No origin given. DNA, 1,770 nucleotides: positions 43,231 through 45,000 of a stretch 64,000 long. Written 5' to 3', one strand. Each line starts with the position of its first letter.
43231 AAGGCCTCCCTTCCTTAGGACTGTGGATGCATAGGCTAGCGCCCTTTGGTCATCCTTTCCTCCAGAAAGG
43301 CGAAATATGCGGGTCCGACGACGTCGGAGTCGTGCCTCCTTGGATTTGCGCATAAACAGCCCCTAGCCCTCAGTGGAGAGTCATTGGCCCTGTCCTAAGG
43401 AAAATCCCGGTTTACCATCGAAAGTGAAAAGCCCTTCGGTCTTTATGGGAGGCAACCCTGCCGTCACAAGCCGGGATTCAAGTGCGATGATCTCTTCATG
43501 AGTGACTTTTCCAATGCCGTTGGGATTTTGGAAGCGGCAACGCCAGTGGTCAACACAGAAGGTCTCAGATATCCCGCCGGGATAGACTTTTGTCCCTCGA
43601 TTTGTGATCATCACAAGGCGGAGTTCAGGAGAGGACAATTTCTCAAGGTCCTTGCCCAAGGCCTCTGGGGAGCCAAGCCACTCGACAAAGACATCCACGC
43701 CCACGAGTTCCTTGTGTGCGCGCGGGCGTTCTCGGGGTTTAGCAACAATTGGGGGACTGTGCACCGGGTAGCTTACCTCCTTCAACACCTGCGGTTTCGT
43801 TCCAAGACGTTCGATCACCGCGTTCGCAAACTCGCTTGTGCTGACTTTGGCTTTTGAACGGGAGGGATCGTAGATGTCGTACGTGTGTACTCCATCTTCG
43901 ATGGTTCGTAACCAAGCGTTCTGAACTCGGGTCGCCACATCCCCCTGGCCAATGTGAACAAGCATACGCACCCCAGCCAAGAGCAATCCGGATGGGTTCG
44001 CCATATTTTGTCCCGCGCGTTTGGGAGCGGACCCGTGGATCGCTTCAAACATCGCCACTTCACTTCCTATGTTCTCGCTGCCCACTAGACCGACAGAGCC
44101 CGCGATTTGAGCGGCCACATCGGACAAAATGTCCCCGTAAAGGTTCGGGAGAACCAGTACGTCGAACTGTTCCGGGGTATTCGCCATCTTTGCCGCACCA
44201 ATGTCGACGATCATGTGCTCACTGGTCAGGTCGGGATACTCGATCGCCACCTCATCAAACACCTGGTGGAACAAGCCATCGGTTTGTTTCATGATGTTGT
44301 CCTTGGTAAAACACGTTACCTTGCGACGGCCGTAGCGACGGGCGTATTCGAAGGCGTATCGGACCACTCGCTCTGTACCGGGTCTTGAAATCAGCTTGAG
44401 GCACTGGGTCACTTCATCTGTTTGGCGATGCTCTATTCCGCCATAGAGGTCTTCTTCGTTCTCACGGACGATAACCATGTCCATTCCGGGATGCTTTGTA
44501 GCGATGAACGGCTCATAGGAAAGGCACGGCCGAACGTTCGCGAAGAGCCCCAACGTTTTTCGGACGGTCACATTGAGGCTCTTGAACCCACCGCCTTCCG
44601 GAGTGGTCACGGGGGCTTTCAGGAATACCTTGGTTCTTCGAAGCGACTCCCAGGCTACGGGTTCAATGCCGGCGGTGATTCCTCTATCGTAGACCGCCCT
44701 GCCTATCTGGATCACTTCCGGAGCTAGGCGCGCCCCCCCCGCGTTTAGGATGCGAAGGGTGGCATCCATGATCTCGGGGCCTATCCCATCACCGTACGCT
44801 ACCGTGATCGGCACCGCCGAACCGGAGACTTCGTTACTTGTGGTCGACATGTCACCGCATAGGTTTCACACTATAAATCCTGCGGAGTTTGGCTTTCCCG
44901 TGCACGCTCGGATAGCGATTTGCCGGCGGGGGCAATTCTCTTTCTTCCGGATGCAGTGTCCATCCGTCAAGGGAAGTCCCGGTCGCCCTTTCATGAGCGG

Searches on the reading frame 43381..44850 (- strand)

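Call 24: search_protein_families(library=pfam, proteins=[window:43381-44850:-], max_evalue=0.00001)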
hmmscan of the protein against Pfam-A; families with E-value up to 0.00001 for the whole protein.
window:43381-44850:- (489 aa): 2 families
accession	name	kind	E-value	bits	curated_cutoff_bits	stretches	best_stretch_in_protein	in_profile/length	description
PF00180.25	Iso_dh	-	5.3e-91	305.9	27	1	15-345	2-348/348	Isocitrate/isopropylmalate dehydrogenase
PF18324.6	Isocitrate_DH_C_bact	-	4.5e-40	136.6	25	1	380-489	1-110/110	Bacterial isocitrate dehydrogenase, C-terminal domain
